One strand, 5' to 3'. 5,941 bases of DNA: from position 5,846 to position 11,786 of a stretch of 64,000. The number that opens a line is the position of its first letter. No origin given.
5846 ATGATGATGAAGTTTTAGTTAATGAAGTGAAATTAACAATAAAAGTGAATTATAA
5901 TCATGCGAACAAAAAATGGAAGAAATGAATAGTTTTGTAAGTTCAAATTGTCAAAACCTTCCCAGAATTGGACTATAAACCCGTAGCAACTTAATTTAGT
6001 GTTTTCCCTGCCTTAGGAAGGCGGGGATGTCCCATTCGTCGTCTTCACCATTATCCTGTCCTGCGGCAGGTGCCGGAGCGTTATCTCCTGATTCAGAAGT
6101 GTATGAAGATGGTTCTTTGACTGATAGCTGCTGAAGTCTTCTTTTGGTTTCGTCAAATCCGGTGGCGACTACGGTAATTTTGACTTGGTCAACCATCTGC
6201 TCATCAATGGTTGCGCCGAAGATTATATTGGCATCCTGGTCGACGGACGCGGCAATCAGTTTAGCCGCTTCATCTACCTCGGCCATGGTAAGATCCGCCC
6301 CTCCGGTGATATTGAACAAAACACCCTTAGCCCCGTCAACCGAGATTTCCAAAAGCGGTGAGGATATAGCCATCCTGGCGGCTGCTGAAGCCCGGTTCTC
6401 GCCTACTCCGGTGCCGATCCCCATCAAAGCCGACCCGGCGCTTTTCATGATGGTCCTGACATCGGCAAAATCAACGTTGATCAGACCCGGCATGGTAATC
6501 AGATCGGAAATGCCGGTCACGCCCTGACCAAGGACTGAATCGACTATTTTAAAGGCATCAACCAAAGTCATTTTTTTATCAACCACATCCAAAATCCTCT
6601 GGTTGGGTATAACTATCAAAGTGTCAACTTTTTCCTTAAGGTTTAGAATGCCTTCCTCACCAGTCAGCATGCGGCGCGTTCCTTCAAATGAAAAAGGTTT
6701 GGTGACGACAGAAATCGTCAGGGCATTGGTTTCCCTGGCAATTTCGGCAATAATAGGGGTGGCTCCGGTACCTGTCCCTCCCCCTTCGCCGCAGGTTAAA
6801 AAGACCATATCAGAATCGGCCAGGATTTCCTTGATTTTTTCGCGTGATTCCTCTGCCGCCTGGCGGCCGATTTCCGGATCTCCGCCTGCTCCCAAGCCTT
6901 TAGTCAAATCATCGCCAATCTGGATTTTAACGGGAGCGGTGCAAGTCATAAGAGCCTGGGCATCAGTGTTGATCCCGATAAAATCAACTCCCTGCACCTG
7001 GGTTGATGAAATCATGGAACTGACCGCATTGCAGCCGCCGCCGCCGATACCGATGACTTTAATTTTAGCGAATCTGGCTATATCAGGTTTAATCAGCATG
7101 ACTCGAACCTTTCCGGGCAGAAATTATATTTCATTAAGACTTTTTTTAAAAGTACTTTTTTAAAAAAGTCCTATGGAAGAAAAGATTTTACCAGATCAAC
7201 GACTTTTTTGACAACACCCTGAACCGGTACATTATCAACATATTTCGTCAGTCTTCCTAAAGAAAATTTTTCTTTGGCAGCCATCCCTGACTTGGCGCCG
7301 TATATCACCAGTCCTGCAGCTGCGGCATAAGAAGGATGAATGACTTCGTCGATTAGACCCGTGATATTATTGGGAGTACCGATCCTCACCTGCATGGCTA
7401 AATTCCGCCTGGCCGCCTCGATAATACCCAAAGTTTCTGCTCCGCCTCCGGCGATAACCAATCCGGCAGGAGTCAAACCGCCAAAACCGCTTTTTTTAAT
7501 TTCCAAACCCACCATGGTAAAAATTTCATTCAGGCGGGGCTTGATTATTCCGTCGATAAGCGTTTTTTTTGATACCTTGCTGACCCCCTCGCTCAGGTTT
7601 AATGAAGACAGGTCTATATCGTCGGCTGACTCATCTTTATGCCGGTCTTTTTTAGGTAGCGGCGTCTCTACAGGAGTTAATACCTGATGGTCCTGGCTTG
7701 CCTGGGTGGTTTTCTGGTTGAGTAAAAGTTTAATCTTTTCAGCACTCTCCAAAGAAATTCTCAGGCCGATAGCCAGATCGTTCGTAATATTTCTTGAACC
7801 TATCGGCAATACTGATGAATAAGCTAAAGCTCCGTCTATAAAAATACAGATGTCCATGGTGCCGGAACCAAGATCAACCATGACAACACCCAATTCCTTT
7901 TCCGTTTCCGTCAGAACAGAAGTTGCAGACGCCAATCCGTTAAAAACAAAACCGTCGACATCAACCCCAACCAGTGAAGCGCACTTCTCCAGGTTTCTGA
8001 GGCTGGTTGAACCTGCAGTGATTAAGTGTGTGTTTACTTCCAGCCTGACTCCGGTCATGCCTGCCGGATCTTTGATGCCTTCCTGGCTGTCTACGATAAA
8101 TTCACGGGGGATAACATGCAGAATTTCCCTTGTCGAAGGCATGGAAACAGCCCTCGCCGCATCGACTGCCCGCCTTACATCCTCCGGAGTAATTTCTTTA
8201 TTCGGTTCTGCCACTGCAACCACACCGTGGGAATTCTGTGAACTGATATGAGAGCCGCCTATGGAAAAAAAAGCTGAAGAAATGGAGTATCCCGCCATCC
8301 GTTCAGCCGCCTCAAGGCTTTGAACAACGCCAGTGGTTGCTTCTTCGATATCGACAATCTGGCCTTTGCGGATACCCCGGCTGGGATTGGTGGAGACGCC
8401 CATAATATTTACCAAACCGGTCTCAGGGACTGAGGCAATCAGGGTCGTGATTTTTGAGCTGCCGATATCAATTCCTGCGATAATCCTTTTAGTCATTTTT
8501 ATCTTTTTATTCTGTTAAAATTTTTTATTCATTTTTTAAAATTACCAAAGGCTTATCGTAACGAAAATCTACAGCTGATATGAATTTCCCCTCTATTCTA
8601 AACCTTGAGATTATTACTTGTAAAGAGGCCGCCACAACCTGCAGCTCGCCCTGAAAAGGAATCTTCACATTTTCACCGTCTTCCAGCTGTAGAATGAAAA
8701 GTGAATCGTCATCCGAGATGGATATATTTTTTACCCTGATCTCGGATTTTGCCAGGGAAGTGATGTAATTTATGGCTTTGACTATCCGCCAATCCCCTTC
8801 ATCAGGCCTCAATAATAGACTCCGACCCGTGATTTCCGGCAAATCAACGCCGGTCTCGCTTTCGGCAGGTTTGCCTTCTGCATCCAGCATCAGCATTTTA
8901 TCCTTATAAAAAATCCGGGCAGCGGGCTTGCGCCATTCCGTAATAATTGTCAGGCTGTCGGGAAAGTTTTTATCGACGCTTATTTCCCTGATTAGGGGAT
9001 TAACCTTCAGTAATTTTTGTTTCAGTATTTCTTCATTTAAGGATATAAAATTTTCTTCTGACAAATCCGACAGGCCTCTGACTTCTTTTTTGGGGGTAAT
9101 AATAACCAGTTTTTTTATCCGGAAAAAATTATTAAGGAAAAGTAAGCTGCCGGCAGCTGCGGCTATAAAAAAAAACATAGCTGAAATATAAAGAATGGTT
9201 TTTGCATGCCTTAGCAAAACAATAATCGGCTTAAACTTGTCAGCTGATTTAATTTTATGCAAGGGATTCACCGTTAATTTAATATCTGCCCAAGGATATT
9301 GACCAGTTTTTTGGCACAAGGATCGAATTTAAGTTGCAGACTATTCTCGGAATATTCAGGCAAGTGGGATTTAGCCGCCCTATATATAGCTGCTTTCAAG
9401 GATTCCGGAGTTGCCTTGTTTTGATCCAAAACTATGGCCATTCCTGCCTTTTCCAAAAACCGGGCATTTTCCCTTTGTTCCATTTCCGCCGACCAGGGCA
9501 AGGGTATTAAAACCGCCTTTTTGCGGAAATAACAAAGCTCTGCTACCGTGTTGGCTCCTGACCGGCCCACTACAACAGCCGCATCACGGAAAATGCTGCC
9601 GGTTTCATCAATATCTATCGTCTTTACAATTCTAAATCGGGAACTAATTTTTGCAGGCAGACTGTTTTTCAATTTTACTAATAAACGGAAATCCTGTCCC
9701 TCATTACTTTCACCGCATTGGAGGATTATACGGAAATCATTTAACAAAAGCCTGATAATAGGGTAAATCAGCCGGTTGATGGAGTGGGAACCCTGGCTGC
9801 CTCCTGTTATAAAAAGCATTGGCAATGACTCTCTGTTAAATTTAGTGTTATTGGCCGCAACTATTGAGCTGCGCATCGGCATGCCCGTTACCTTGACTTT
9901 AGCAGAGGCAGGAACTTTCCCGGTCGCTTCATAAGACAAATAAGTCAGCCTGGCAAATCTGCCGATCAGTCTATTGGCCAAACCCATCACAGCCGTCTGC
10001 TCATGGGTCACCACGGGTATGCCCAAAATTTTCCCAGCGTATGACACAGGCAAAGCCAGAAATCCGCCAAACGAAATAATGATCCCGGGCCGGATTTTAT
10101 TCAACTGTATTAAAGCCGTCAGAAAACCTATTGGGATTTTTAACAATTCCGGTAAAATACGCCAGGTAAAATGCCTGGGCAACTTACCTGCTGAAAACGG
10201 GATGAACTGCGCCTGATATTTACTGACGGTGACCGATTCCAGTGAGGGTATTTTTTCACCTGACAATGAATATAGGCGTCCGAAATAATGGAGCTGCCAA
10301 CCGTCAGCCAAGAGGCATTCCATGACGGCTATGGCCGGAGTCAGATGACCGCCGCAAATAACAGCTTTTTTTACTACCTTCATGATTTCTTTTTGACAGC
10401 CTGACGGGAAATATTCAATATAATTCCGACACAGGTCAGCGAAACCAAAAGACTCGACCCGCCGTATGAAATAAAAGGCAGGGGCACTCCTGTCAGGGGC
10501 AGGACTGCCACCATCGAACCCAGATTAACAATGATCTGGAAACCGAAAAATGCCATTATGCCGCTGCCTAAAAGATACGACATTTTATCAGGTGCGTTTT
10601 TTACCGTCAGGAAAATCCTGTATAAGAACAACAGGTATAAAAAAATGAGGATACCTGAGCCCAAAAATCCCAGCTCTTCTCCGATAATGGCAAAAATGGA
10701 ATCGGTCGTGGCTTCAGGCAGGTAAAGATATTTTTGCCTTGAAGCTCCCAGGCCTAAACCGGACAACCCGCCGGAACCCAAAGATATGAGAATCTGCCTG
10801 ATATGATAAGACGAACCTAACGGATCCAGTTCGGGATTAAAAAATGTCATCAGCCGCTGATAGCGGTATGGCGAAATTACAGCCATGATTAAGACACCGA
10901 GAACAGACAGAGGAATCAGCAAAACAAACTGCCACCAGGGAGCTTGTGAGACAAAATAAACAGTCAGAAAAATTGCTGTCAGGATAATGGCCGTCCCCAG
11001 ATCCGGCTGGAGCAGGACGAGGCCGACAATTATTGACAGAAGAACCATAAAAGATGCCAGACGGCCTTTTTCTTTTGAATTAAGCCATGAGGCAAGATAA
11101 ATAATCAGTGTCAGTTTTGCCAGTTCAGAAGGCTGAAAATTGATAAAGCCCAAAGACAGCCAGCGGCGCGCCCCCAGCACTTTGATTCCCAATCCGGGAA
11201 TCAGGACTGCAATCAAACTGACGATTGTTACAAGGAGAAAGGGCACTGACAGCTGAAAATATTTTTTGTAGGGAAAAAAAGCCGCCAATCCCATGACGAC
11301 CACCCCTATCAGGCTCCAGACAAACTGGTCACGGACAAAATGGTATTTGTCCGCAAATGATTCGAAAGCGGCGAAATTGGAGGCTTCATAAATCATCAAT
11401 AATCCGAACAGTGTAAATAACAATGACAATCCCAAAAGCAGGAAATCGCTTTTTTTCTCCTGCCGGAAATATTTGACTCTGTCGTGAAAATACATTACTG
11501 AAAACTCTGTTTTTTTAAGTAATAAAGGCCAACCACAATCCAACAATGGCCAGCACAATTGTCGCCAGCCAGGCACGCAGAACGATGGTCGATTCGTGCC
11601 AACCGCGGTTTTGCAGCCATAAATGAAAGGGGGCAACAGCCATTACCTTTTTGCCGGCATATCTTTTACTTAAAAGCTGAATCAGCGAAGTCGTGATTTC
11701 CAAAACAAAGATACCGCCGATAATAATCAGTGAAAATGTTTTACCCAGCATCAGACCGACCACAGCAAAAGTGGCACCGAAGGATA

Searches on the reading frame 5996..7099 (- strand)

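Call 8: search_protein_families(library=pfam, proteins=[window:5996-7099:-])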
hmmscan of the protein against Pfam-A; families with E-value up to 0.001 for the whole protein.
window:5996-7099:- (367 aa): 2 families
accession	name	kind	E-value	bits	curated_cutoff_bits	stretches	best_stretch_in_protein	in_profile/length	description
PF00091.31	Tubulin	-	4.1e-48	164.6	33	1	12-173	1-189/190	Tubulin/FtsZ family, GTPase domain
PF12327.13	FtsZ_C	-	1.4e-35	121.9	27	1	222-316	1-95/95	FtsZ family, C-terminal domain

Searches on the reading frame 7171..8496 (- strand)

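Call 8: search_protein_families(library=pfam, proteins=[window:7171-8496:-])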
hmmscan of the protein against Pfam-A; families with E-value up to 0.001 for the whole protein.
window:7171-8496:- (441 aa): 4 families
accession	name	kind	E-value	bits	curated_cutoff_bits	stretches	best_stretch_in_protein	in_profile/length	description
PF14450.12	FtsA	-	2.8e-35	121.9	31.8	2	205-395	1-127/127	Cell division protein FtsA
PF02491.25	SHS2_FTSA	-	5.8e-33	113.5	25.4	1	81-160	1-79/79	SHS2 domain inserted in FTSA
PF11104.14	PilM_2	-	1.5e-06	27.8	27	1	178-276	155-251/340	Type IV pilus assembly protein PilM;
PF06277.17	EutA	-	4.5e-05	23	27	0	197-270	138-209/475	Ethanolamine utilisation protein EutA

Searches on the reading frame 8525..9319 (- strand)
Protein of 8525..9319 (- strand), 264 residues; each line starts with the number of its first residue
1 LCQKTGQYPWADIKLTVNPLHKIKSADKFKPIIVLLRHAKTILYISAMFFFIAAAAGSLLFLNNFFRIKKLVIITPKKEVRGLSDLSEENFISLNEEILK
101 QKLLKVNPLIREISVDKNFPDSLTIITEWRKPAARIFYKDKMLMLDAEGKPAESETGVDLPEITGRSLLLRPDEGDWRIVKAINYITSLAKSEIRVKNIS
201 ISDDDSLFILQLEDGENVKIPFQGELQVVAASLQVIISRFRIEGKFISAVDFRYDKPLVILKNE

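Call 8: search_protein_families(library=pfam, proteins=[window:8525-9319:-])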
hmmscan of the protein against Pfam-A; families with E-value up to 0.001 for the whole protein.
window:8525-9319:- (264 aa): 1 family
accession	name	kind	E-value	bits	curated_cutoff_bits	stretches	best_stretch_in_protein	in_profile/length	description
PF08478.15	POTRA_1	-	2.5e-07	31.3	23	1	75-125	14-64/69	POTRA domain, FtsQ-type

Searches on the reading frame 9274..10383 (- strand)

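Call 8: search_protein_families(library=pfam, proteins=[window:9274-10383:-])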
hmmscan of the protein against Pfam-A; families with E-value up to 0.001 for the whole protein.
window:9274-10383:- (369 aa): 2 families
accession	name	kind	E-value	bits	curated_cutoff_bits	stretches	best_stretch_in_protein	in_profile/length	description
PF04101.22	Glyco_tran_28_C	-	3.3e-28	99.2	22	1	189-349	1-153/166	Glycosyltransferase family 28 C-terminal domain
PF03033.26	Glyco_transf_28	-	1.3e-20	74.3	26.2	1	11-145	9-135/139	Glycosyltransferase family 28 N-terminal domain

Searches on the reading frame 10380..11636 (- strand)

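Call 8: search_protein_families(library=pfam, proteins=[window:10380-11636:-])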
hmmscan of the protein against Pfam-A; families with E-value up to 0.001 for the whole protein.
window:10380-11636:- (418 aa): 1 family
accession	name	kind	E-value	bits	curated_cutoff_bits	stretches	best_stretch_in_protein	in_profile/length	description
PF01098.24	FTSW_RODA_SPOVE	-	5.5e-99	332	26.4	1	67-413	4-354/356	Cell cycle protein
